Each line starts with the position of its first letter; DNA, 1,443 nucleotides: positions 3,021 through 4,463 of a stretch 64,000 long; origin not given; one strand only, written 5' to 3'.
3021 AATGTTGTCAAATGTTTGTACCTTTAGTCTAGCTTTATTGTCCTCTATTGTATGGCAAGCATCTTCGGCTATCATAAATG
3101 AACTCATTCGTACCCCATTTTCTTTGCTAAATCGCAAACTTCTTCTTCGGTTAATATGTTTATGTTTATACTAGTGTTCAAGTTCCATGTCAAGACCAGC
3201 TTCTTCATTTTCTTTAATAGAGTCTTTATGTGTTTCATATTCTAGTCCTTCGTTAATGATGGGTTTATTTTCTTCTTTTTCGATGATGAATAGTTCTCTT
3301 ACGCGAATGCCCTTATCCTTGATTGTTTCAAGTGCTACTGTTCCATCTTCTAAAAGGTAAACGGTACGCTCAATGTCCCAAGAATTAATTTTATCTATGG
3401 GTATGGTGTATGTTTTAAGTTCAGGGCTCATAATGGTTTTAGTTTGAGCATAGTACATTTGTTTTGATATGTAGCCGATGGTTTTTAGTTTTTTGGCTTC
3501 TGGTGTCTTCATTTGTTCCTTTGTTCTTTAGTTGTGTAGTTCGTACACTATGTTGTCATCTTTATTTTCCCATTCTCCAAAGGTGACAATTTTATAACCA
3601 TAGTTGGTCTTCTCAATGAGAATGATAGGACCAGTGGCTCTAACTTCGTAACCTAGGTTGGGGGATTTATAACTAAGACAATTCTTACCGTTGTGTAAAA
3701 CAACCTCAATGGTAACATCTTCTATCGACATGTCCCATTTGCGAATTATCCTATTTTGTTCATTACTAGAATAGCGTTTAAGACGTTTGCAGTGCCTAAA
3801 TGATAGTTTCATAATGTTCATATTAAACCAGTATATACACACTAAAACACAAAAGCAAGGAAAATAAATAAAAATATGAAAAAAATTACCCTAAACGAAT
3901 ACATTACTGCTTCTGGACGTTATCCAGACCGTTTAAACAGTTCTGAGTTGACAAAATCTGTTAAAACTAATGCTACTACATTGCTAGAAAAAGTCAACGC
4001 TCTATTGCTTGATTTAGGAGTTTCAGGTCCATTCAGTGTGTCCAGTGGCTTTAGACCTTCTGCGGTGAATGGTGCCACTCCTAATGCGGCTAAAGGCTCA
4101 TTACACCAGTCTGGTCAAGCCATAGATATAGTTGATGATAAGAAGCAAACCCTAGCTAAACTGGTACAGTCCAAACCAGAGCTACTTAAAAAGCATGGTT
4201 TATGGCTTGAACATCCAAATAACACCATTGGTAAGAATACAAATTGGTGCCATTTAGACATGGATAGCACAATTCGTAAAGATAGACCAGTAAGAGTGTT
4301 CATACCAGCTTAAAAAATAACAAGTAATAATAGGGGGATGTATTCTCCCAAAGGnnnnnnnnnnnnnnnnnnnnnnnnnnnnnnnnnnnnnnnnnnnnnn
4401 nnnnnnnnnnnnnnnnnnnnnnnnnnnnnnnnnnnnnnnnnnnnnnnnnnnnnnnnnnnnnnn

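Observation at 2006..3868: Early-promoter-driven antisense gene island (3 small ORFs) plus promoter-equipped HNH endonuclease inside the late structural module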

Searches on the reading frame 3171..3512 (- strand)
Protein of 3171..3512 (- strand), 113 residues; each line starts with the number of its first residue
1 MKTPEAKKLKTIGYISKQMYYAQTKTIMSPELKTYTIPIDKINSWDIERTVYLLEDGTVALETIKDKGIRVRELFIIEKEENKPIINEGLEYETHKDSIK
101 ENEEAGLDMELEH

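Call 4: search_protein_families(library=pfam, proteins=[window:3171-3512:-], max_evalue=0.1)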
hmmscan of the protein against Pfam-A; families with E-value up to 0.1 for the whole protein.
window:3171-3512:- (113 aa): 1 family
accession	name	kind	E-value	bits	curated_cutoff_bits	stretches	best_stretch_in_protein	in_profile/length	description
PF18218.6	Spa1_C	-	0.039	14.8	26.4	0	4-34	24-55/99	Lantibiotic immunity protein Spa1 C-terminal domain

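Call 9: search_protein_families(library=phrogs, proteins=[window:3171-3512:-], max_evalue=0.01)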
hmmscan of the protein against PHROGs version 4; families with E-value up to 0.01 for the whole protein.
window:3171-3512:- (113 aa): 1 family
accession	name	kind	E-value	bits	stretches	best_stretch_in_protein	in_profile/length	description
phrog_6190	-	unknown function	0.0082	17.2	0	35-66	11-43/55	-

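Call 15: find_homologous_proteins(query=window:3171-3512:-, max_evalue=0.01)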
Query window:3171-3512:- (113 aa): 3 proteins with E <= 0.01 among 8 candidates.
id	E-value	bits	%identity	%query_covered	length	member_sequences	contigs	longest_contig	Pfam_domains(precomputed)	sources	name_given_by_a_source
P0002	6.1e-66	237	100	100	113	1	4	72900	-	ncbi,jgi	jgi:hypothetical protein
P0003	1.1e-38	150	76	81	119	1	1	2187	-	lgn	-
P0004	2.4e-37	145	73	79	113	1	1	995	-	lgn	-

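Call 17: find_encoding_contigs(protein=P0003, flank=5000)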
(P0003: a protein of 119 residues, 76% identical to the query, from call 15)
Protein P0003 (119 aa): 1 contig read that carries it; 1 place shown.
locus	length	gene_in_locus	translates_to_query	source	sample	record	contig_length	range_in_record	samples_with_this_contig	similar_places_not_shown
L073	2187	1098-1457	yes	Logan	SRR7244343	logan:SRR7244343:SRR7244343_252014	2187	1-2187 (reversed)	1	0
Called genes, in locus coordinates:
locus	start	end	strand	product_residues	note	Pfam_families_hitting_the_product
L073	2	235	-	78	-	?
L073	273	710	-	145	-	PF08291:Peptidase_M15_3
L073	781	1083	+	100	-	-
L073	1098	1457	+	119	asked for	-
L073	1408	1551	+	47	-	-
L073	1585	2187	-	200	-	?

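Call 18: find_encoding_contigs(protein=P0004, flank=5000)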
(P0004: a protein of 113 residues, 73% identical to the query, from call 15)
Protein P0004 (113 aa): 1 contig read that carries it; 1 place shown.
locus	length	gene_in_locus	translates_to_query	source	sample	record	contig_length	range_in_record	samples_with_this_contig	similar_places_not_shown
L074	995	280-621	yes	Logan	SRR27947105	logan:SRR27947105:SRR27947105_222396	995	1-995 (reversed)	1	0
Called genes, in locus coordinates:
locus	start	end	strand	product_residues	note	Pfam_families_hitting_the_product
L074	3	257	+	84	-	?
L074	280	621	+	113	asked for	-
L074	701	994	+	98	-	?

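Call 19: find_encoding_contigs(protein=P0002, flank=10000, max_places=6)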
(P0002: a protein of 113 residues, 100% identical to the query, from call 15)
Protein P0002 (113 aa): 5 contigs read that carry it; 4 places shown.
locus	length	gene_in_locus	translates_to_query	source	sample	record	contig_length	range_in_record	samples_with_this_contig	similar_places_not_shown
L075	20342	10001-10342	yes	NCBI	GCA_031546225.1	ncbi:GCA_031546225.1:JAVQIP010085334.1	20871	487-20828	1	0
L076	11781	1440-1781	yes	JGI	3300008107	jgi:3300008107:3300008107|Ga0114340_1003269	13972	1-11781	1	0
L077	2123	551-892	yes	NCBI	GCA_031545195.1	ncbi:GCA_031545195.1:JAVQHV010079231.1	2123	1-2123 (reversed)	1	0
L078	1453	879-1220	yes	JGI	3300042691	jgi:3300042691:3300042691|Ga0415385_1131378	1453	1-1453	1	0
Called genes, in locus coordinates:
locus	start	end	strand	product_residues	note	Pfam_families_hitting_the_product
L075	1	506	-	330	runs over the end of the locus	?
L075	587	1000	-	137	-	-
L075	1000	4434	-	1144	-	-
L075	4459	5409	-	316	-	PF24175:SU10_adaptor (weak)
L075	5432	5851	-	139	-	-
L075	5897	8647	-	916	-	-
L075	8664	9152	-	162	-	-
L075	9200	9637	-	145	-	PF08291:Peptidase_M15_3 (weak)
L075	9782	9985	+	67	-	-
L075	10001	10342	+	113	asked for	-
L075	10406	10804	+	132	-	-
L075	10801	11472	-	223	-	-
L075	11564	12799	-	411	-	-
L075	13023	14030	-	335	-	-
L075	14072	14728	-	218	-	PF00959:Phage_lysozyme (weak)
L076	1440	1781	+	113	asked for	-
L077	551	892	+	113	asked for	-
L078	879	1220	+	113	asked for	-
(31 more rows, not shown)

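Call 41: search_protein_families(library=phrogs, alignment_id=A1, max_evalue=0.01)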
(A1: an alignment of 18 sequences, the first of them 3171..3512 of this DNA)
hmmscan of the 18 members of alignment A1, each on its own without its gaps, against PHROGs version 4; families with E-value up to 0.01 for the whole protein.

A. member 1, window:3171-3512:- (113 aa): 1 family
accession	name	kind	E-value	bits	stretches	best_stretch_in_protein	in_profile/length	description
phrog_6190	-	unknown function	0.0082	17.2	0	35-66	11-43/55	-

B. families by the number of members that match (of 18 scanned): 1 family
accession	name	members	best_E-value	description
phrog_6190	-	1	0.0082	-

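Call 48: predict_structure(alignment_id=A1)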
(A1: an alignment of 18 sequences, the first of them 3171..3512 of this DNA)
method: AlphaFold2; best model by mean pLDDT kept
length: 113 residues; sequences in the alignment: 18
mean_pLDDT: 80.5   pTM: 0.64
mean pLDDT of the five models: 80.5, 79.5, 79.1, 79.1, 78.9
residues with pLDDT >= 90: 67; 70-90: 15; 50-70: 6; < 50: 25
segments of 3 or more residues with pLDDT < 50: 1-3, 90-109
pLDDT, mean of each block of 10 residues (from residue 1): 70 97 96 96 97 94 95 90 72 41 46 49
secondary structure, 60 per line:
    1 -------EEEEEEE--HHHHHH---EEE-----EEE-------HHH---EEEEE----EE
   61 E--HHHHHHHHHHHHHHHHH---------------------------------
elements in order: E8-14 H17-22 E26-28 E34-36 E50-54 E59-61 H64-80

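Call 55: fold_search(model_id=the predicted structure, library=viral)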
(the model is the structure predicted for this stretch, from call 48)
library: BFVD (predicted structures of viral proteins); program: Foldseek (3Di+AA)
matches with E <= 10: 558; with E <= 0.001: 0
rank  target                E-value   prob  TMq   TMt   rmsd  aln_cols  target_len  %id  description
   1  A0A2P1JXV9            2.5e-01  0.63  0.33  0.30   5.5        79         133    5  Uncharacterized protein [Rhodococcus phage Finch]
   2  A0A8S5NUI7            3.3e-01  0.30  0.24  0.17   4.5        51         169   12  Uncharacterized protein [CrAss-like virus sp. ctWDt29]
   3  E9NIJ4                3.3e-01  0.16  0.20  0.21  12.5        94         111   14  Uncharacterized protein [Enterobacter phage EcP1]
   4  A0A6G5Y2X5            3.3e-01  0.14  0.16  0.13  14.3        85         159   15  (no name in the UniProt tables at hand)
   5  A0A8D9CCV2            3.5e-01  0.30  0.29  0.35   6.0        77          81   12  Uncharacterized protein [uncultured marine phage]
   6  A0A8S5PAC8            3.5e-01  0.23  0.25  0.32   8.3        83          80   10  PGDYG protein [Siphoviridae sp. ctpoI7]
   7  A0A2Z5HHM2            3.5e-01  0.14  0.23  0.11  10.6        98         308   19  (no name in the UniProt tables at hand)
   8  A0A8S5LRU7            3.9e-01  0.10  0.15  0.04  13.6        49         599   22  Tail fiber protein [Siphoviridae sp. ct7EW56]
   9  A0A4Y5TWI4            4.2e-01  0.18  0.17  0.11  13.7        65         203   28  Putative terminase small subunit [Vibrio phage VAP7]
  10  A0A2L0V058            4.2e-01  0.16  0.17  0.20  14.6        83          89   18  Uncharacterized protein [Agrobacterium phage Atu_ph07]
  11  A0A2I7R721            4.5e-01  0.11  0.20  0.06  11.7        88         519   14  (no name in the UniProt tables at hand)
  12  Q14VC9                5.1e-01  0.14  0.18  0.21  16.9        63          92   21  (no name in the UniProt tables at hand)
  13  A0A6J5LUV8            5.4e-01  0.15  0.21  0.23  10.8        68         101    6  Uncharacterized protein [uncultured Caudovirales phage]
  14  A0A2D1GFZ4            5.4e-01  0.09  0.14  0.15   6.9        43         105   14  Uncharacterized protein [Gordonia phage Lozinak]
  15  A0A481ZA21            5.4e-01  0.08  0.17  0.20  14.3       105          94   16  Uncharacterized protein [Pithovirus LCPAC302]
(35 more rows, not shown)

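Call 73: search_protein_families(library=padloc, proteins=[window:3171-3512:-], max_evalue=0.1)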
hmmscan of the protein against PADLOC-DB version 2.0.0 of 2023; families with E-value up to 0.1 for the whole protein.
window:3171-3512:- (113 aa): 0 families

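Call 74: search_protein_families(library=ncbifam, proteins=[window:3171-3512:-], max_evalue=0.1)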
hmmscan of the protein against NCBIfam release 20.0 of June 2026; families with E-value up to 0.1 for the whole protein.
window:3171-3512:- (113 aa): 0 families

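Call 81: find_related_loci(query=A7, collection=viral_contigs, flank=5000)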
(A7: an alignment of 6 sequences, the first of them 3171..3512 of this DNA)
Query A7 (113 aa) in viral_contigs; peptide patterns used: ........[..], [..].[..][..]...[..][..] (x = any residue, [..] = any of these).
171 stretches matched a pattern, but none encodes a relative of the query by tblastn (E <= 1e-3).

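Call 82: find_related_loci(query=A7, collection=metagenome_contigs, flank=5000)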
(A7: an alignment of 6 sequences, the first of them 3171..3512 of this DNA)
Query A7 (113 aa) in metagenome_contigs; peptide patterns used: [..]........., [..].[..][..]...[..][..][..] (x = any residue, [..] = any of these).
472 stretches matched a pattern; 1 encode a relative of the query (tblastn E <= 1e-3); 1 distinct loci.
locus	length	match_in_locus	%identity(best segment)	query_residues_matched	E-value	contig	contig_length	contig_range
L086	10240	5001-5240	50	9-87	5e-23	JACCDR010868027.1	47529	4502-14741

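Call 91: search_protein_families(library=pfam, alignment_id=A1, max_evalue=0.05)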
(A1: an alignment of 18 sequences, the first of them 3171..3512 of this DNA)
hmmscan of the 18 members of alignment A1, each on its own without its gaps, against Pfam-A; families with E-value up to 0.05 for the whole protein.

A. member 1, window:3171-3512:- (113 aa): 1 family
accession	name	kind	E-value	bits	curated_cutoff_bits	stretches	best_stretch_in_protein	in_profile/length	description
PF18218.6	Spa1_C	-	0.039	14.8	26.4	0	4-34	24-55/99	Lantibiotic immunity protein Spa1 C-terminal domain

B. families by the number of members that match (of 18 scanned): 3 families
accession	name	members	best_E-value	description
PF04880.18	NUDE_C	1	0.037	NUDE protein, C-terminal conserved region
PF18218.6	Spa1_C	1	0.039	Lantibiotic immunity protein Spa1 C-terminal domain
PF17634.7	GP67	1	0.041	Gene product 67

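Call 92: search_solved_structures(query=A1, max_evalue=5)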
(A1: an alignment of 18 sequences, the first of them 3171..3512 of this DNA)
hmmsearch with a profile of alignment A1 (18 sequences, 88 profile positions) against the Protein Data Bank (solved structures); distinct sequences matched with E-value up to 5: 0.

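Call 100: search_dna_similar(query=window:3171-3512:-, collection=phages, mode=protein, max_evalue=0.01, max_rows=10)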
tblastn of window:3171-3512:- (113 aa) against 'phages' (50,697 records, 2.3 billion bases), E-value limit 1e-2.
No match.

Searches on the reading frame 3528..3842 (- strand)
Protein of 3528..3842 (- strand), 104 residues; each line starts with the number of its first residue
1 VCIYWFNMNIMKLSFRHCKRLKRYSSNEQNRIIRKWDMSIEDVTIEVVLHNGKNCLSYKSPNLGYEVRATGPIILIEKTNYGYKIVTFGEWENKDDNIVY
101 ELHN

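Call 4: search_protein_families(library=pfam, proteins=[window:3528-3842:-], max_evalue=0.1)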
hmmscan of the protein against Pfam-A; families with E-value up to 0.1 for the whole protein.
window:3528-3842:- (104 aa): 0 families

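Call 9: search_protein_families(library=phrogs, proteins=[window:3528-3842:-], max_evalue=0.01)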
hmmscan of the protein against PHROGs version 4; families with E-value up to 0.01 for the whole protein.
window:3528-3842:- (104 aa): 0 families

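Call 16: find_homologous_proteins(query=window:3528-3821:-, max_evalue=0.01)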
Query window:3528-3821:- (97 aa): 2 proteins with E <= 0.01 among 2 candidates.
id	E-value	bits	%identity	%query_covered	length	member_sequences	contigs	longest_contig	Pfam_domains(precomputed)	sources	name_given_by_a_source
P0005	1.1e-37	146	100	69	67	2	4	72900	-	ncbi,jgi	jgi:hypothetical protein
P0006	2.9e-33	131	60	99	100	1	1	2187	-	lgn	-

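Call 61: predict_structure(alignment_id=A3)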
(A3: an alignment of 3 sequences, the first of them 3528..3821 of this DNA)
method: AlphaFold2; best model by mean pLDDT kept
length: 97 residues; sequences in the alignment: 3
mean_pLDDT: 71.2   pTM: 0.64
mean pLDDT of the five models: 71.2, 67.7, 67.1, 55.9, 41.2
residues with pLDDT >= 90: 0; 70-90: 63; 50-70: 18; < 50: 16
segments of 3 or more residues with pLDDT < 50: 1-6, 21-29
pLDDT, mean of each block of 10 residues (from residue 1): 46 72 44 80 85 80 80 85 62 81
secondary structure, 60 per line:
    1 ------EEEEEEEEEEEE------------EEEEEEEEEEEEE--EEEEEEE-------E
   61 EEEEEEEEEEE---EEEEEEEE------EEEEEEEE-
elements in order: E7-18 E31-43 E46-52 E60-71 E75-82 E89-96

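Call 73: search_protein_families(library=padloc, proteins=[window:3528-3821:-], max_evalue=0.1)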
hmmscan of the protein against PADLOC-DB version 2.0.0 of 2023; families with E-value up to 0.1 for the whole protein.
window:3528-3821:- (97 aa): 0 families

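Call 74: search_protein_families(library=ncbifam, proteins=[window:3528-3821:-], max_evalue=0.1)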
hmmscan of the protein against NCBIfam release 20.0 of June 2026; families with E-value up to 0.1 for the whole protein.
window:3528-3821:- (97 aa): 0 families

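Call 93: search_solved_structures(query=A2, max_evalue=5)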
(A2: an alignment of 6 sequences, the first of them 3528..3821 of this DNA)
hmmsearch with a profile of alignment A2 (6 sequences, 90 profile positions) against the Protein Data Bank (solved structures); distinct sequences matched with E-value up to 5: 2.
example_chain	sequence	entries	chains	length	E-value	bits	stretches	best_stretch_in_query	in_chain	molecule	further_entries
2mgz_A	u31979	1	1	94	0.75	12.7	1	46-82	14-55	Protein ASD-1, isoform a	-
4z7k_B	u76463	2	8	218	2.5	11.1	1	35-64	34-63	Cas6b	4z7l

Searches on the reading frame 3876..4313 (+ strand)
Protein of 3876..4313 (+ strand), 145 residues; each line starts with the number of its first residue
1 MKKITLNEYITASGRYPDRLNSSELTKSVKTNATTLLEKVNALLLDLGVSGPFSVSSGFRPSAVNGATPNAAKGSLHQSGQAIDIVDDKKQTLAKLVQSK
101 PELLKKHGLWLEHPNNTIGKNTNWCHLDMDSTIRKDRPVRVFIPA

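Call 4: search_protein_families(library=pfam, proteins=[window:3876-4313:+], max_evalue=0.1)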
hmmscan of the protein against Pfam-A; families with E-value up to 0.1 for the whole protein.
window:3876-4313:+ (145 aa): 2 families
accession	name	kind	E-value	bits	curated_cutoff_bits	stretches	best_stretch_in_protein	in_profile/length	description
PF08291.16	Peptidase_M15_3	-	2.9e-06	27.8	23.2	1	23-99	13-90/108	Peptidase M15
PF05951.18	Peptidase_M15_2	-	0.0034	17.6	27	1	34-89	55-114/153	Bacterial protein of unknown function (DUF882)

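Call 9: search_protein_families(library=phrogs, proteins=[window:3876-4313:+], max_evalue=0.01)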
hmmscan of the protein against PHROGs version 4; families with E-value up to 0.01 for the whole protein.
window:3876-4313:+ (145 aa): 1 family
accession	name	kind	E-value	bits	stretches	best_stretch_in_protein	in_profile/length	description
phrog_894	-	lysis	5.5e-09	36.5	1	32-131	70-163/389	endolysin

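Call 73: search_protein_families(library=padloc, proteins=[window:3876-4313:+], max_evalue=0.1)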
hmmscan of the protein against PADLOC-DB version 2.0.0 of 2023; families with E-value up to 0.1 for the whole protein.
window:3876-4313:+ (145 aa): 0 families

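Call 74: search_protein_families(library=ncbifam, proteins=[window:3876-4313:+], max_evalue=0.1)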
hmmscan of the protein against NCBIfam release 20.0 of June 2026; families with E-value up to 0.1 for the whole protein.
window:3876-4313:+ (145 aa): 1 family
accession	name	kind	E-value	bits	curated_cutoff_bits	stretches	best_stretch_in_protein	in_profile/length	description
NF053624.1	PtglEndpepMepK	equivalog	0.00085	19.2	185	1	30-87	76-137/176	peptidoglycan L,D-endopeptidase MepK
